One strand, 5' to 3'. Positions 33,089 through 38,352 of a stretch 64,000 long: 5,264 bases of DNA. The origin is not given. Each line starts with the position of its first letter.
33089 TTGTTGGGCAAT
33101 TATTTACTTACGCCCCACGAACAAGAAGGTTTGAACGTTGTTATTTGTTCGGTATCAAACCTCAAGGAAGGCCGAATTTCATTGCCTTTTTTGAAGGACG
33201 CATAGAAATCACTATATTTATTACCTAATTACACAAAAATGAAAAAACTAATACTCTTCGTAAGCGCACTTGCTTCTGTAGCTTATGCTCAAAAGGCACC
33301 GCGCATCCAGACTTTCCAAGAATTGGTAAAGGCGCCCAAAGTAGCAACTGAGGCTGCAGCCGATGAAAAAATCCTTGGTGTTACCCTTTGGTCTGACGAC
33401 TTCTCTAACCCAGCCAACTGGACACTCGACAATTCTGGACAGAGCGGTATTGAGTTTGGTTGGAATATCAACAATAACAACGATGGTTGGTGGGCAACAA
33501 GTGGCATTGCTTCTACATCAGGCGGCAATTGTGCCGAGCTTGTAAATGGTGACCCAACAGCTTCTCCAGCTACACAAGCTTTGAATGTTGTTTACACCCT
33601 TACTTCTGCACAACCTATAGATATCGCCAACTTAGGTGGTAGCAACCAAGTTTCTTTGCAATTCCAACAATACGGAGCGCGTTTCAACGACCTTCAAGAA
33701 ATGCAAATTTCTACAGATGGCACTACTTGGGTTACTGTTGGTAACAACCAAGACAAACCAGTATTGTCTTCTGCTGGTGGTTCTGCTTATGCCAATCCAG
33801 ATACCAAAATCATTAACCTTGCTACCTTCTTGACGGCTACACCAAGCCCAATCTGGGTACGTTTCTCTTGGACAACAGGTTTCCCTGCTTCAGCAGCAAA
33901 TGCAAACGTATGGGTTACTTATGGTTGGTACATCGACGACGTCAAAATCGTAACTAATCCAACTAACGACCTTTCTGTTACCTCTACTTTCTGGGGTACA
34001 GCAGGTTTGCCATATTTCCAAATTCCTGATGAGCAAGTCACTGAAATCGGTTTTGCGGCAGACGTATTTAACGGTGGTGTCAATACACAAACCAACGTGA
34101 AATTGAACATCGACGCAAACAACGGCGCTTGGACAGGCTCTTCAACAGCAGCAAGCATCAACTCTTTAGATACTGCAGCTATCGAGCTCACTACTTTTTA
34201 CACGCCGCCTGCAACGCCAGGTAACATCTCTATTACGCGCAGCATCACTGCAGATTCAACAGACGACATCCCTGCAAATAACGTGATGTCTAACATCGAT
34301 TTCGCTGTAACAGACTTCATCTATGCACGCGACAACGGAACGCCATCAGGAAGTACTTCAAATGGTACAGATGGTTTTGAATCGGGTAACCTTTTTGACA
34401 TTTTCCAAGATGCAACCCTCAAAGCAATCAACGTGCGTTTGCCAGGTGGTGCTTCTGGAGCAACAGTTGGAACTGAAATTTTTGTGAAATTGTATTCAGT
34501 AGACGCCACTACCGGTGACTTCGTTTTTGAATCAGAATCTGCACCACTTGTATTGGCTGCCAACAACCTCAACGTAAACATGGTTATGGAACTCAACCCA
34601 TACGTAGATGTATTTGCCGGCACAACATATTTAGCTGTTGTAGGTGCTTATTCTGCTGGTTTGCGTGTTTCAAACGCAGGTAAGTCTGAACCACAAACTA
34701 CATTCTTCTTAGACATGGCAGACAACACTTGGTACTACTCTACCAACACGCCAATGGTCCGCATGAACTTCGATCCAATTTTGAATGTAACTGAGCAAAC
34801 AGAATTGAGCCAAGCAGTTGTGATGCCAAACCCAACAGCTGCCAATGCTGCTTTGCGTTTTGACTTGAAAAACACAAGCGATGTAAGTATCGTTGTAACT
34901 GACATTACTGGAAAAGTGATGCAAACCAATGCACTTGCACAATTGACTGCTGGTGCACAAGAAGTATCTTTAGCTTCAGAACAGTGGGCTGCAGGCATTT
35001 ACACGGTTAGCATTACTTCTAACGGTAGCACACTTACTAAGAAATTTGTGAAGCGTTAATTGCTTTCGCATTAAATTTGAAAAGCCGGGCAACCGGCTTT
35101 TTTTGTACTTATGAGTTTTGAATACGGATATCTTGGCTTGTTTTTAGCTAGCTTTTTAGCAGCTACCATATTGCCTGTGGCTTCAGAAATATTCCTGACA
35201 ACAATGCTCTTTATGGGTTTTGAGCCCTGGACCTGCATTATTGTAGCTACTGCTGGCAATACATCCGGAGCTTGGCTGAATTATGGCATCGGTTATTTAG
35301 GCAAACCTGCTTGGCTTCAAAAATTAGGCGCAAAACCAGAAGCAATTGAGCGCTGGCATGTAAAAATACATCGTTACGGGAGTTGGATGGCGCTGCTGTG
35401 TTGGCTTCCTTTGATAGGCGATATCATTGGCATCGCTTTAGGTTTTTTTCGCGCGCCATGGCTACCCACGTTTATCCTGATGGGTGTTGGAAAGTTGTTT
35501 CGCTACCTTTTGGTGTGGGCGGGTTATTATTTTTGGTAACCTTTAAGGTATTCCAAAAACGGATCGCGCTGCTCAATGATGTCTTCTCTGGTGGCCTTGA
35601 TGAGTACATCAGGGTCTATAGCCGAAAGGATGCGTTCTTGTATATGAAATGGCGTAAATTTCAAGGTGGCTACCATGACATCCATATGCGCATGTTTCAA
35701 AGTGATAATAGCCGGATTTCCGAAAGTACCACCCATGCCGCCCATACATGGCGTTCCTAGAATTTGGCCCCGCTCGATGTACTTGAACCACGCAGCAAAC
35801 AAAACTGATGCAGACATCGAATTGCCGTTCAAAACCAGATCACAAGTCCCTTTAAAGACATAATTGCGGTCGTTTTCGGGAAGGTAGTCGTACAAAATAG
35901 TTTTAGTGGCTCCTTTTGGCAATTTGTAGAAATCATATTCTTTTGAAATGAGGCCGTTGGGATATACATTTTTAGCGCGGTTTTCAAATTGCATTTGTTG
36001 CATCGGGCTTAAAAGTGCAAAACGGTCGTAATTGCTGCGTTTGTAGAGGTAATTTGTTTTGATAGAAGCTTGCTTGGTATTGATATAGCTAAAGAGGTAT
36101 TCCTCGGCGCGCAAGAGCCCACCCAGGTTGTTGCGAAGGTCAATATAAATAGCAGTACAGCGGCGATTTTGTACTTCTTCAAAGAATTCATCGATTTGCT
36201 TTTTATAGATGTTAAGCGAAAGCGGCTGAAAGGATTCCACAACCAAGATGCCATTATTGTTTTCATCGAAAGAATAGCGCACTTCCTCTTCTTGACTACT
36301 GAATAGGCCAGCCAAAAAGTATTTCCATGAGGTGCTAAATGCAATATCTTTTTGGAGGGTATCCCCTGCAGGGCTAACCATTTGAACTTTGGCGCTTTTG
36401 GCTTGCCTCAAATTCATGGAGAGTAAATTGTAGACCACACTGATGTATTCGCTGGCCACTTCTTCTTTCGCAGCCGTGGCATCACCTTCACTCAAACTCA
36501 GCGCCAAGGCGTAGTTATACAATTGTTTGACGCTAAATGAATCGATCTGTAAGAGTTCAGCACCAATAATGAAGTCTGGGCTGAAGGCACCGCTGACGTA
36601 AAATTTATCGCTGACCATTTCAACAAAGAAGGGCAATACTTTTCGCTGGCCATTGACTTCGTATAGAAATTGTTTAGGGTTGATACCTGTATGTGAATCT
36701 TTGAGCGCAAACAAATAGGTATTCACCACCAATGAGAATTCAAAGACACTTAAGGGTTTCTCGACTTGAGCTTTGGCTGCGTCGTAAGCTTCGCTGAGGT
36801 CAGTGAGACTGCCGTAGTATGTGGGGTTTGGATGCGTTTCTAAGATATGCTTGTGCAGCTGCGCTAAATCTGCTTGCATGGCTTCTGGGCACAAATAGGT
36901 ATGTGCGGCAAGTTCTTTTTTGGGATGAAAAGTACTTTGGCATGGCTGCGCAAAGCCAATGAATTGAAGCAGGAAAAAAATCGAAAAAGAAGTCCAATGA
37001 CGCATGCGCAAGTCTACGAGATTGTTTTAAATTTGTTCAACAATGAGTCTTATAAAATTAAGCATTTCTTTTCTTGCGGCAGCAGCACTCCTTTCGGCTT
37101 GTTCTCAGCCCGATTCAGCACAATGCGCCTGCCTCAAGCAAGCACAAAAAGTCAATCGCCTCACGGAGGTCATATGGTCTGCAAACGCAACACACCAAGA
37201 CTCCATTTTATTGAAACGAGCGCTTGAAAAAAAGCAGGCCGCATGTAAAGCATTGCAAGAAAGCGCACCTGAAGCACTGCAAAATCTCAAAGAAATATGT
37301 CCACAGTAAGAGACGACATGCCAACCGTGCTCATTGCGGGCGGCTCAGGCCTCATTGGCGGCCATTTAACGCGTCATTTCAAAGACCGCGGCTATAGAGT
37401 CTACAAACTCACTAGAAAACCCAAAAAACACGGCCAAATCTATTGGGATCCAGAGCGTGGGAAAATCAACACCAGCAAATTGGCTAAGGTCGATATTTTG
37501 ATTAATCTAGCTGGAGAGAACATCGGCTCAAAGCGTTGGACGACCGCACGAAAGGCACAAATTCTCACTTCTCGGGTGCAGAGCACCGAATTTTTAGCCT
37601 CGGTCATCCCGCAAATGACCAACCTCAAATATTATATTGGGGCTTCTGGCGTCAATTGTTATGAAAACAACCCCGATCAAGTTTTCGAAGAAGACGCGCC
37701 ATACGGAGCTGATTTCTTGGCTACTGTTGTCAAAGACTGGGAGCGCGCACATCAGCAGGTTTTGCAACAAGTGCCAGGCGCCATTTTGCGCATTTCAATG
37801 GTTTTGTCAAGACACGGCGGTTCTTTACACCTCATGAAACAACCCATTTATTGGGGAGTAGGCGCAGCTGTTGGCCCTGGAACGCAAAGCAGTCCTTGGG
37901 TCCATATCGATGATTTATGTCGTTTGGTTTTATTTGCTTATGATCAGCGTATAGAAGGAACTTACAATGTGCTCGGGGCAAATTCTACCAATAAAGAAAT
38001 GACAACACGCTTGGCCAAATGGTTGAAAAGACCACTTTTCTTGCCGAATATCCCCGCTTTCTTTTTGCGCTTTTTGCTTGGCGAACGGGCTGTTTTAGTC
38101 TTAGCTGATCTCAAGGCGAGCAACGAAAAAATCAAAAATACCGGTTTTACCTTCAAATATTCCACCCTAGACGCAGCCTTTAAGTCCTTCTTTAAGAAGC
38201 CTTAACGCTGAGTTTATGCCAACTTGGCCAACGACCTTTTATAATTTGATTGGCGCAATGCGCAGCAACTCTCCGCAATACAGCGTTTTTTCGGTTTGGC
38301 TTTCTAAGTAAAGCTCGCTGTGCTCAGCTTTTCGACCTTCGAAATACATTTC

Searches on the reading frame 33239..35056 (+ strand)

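Call 43: search_protein_families(library=pfam, proteins=[window:33239-35056:+], max_evalue=0.001)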
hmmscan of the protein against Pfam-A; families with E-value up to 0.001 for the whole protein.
window:33239-35056:+ (606 aa): 3 families
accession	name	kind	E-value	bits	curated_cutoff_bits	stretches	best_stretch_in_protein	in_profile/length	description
PF18962.6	Por_Secre_tail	-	1.7e-10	41.5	27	1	529-604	2-74/75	Secretion system C-terminal sorting domain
PF11589.14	DUF3244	-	3.8e-05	24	25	1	544-603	37-94/96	Domain of unknown function (DUF3244)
PF13860.13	FlgD_ig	-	0.0007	20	27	0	535-595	10-76/79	FlgD Ig-like domain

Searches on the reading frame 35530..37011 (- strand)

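Call 43: search_protein_families(library=pfam, proteins=[window:35530-37011:-], max_evalue=0.001)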
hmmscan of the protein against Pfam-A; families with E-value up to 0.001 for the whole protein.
window:35530-37011:- (494 aa): 1 family
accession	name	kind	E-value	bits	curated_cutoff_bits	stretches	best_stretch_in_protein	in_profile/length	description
PF03572.23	Peptidase_S41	-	1.9e-12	47.5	24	1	254-428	3-126/165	Peptidase family S41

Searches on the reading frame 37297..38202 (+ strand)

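Call 43: search_protein_families(library=pfam, proteins=[window:37297-38202:+], max_evalue=0.001)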
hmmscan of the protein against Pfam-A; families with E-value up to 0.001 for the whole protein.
window:37297-38202:+ (302 aa): 2 families
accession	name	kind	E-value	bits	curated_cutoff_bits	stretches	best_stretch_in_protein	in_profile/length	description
PF01370.27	Epimerase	-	2.8e-16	60.1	20.9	1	11-225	1-239/240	NAD dependent epimerase/dehydratase family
PF08338.16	DUF1731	-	1.1e-13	51.1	27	1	252-296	1-45/47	Domain of unknown function (DUF1731)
